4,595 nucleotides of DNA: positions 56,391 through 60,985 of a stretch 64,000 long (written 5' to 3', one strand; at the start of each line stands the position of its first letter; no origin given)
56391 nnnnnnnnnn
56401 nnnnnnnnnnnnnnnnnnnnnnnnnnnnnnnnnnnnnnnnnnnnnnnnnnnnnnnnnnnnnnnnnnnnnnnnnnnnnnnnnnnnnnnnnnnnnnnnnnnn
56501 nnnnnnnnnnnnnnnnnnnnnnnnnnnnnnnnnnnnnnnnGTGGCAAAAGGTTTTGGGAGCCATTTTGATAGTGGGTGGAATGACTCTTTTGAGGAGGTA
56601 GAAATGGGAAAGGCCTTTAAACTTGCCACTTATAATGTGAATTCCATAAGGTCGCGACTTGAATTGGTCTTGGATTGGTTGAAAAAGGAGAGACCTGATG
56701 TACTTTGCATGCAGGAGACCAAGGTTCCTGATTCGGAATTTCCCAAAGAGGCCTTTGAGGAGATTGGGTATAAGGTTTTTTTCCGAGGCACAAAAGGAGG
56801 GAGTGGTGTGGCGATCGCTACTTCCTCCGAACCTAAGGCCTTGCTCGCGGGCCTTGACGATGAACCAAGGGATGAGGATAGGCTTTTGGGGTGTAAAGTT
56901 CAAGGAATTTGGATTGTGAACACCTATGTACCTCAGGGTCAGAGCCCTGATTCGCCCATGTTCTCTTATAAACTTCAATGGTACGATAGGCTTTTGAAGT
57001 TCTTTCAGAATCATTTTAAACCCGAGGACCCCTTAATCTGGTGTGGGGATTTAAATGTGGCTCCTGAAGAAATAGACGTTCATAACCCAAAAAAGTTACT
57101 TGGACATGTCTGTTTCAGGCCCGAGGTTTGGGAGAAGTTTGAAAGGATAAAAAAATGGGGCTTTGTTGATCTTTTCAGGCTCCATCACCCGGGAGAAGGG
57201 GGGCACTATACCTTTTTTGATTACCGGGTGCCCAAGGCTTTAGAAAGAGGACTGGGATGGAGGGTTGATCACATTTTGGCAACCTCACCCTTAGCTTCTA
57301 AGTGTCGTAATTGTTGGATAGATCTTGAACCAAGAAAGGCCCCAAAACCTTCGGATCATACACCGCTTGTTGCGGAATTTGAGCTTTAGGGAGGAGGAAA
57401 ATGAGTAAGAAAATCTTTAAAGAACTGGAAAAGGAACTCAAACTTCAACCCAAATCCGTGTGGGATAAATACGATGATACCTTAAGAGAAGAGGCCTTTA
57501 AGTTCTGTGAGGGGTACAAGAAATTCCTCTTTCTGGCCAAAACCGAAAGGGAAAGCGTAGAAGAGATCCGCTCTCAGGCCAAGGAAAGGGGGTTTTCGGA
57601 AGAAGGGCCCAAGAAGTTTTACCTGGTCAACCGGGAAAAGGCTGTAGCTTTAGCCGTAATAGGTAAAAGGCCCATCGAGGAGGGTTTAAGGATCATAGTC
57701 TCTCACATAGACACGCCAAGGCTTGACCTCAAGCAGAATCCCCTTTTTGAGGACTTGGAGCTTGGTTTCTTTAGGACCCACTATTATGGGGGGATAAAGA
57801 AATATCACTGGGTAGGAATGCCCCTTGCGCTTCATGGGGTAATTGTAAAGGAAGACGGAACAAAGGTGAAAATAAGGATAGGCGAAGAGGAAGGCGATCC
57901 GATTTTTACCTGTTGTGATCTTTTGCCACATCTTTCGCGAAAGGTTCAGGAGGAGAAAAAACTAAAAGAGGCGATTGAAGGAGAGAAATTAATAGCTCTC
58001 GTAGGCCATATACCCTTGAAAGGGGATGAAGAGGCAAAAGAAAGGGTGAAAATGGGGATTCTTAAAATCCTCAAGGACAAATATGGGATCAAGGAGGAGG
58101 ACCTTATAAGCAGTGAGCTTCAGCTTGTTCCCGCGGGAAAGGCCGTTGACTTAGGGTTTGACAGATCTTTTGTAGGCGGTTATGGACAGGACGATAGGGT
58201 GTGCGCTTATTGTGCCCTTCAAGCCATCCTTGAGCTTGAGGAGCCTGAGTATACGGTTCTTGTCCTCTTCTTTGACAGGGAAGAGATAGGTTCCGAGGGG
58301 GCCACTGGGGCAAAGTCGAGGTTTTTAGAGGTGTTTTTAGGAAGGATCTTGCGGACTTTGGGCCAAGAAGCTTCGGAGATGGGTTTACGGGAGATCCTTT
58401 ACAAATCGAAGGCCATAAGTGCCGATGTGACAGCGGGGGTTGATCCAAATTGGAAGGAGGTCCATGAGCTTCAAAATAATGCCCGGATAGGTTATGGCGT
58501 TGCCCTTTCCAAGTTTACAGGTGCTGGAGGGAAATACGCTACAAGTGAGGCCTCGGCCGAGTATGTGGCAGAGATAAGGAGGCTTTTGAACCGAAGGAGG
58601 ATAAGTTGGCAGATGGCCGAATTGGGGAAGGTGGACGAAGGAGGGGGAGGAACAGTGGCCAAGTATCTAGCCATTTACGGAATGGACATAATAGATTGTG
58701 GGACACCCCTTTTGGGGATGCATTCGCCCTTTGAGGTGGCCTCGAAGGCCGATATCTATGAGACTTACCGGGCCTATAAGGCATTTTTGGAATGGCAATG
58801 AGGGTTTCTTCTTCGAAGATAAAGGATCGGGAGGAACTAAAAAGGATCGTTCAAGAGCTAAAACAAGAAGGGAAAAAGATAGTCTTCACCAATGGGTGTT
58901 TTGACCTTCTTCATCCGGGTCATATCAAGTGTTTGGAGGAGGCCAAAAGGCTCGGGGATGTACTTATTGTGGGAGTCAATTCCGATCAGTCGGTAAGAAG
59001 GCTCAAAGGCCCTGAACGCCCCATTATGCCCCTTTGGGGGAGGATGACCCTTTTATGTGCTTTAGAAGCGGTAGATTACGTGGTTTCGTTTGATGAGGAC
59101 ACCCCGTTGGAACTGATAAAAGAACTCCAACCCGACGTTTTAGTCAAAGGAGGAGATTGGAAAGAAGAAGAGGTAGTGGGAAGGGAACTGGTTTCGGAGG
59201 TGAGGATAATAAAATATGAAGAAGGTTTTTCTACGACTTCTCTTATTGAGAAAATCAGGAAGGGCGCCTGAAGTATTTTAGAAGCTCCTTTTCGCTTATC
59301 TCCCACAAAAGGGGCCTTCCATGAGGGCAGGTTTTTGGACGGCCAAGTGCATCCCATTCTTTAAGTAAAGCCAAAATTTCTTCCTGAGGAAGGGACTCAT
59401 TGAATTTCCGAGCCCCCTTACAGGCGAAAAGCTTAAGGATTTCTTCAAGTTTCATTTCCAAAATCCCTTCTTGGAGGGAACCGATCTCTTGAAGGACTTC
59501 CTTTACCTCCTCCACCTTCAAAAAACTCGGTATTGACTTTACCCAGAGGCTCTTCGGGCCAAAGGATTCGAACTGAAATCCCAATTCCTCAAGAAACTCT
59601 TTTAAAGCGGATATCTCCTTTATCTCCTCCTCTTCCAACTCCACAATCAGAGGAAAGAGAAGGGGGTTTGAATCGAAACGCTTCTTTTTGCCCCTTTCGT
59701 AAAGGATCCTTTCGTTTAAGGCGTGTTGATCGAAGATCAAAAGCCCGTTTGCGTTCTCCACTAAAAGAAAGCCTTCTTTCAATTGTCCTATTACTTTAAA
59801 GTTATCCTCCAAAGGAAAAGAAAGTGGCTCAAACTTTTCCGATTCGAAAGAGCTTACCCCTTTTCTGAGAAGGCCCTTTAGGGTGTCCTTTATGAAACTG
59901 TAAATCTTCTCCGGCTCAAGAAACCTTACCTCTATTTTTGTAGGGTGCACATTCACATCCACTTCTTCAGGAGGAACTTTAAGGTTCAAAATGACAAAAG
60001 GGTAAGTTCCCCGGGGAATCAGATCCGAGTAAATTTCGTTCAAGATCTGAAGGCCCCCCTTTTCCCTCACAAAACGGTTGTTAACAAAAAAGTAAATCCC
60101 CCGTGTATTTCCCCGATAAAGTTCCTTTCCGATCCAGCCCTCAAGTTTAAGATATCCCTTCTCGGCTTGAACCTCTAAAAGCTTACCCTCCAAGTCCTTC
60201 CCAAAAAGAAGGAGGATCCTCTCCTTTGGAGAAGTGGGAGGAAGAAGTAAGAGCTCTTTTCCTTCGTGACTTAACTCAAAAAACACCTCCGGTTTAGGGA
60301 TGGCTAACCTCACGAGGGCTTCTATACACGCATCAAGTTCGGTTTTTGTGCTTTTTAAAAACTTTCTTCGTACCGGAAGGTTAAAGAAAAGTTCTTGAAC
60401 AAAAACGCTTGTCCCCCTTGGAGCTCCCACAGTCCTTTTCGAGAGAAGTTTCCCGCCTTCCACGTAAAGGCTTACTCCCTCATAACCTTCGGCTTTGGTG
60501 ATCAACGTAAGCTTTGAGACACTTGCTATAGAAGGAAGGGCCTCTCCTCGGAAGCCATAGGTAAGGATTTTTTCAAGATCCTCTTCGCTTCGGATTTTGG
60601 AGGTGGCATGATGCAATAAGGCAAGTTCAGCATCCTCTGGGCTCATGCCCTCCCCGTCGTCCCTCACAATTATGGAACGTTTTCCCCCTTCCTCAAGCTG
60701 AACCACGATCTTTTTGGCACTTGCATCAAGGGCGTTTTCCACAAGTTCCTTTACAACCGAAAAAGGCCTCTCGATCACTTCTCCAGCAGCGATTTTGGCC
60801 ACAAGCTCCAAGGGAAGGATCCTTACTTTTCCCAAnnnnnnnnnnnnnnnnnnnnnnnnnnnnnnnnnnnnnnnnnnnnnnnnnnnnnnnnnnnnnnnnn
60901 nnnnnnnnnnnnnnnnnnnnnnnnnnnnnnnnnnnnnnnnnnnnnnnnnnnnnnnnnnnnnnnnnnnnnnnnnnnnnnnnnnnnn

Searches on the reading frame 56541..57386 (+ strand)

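Call 60: search_protein_families(library=pfam, proteins=[window:56541-57386:+], max_evalue=0.000001)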
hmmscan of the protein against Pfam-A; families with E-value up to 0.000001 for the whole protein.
window:56541-57386:+ (282 aa): 1 family
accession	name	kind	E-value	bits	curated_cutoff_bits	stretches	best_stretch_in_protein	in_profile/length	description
PF03372.29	Exo_endo_phos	-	6.2e-34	118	24.5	1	29-273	1-225/225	Endonuclease/Exonuclease/phosphatase family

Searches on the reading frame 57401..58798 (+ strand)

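Call 60: search_protein_families(library=pfam, proteins=[window:57401-58798:+], max_evalue=0.000001)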
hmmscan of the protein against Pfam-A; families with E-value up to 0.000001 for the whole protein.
window:57401-58798:+ (466 aa): 1 family
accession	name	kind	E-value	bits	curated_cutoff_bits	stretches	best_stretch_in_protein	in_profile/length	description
PF02127.20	Peptidase_M18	-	2e-96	323.9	24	1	46-462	5-431/432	Aminopeptidase I zinc metalloprotease (M18)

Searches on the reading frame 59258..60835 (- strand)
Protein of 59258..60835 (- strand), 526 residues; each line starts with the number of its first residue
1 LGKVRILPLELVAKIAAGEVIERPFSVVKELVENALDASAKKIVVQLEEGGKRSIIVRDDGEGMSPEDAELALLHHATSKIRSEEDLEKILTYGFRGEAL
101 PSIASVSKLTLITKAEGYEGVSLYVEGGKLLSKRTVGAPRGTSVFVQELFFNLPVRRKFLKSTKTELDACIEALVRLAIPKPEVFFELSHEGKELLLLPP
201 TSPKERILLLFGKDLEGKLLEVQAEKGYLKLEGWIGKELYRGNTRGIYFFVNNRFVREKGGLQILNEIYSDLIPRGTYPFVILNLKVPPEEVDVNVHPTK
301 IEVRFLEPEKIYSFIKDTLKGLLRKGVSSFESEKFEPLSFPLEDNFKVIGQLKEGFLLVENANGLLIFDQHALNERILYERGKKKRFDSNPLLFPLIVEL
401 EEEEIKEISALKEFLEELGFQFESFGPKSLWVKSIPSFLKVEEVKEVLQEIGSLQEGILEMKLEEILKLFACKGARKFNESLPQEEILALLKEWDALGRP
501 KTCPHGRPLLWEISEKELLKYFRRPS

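Call 60: search_protein_families(library=pfam, proteins=[window:59258-60835:-], max_evalue=0.000001)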
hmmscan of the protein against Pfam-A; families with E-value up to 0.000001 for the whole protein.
window:59258-60835:- (526 aa): 4 families
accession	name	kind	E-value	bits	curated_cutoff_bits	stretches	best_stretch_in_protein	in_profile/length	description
PF01119.25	DNA_mis_repair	-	1.2e-33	115.7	26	1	210-323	4-118/119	DNA mismatch repair protein, C-terminal domain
PF08676.16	MutL_C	-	1.9e-29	102.6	25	1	349-481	1-141/142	MutL C terminal dimerisation domain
PF13589.12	HATPase_c_3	-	8.6e-15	55.4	25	1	25-120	4-99/137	Histidine kinase-, DNA gyrase B-, and HSP90-like ATPase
PF02518.31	HATPase_c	-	7.4e-08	33.3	26.4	1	22-73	4-56/111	Histidine kinase-, DNA gyrase B-, and HSP90-like ATPase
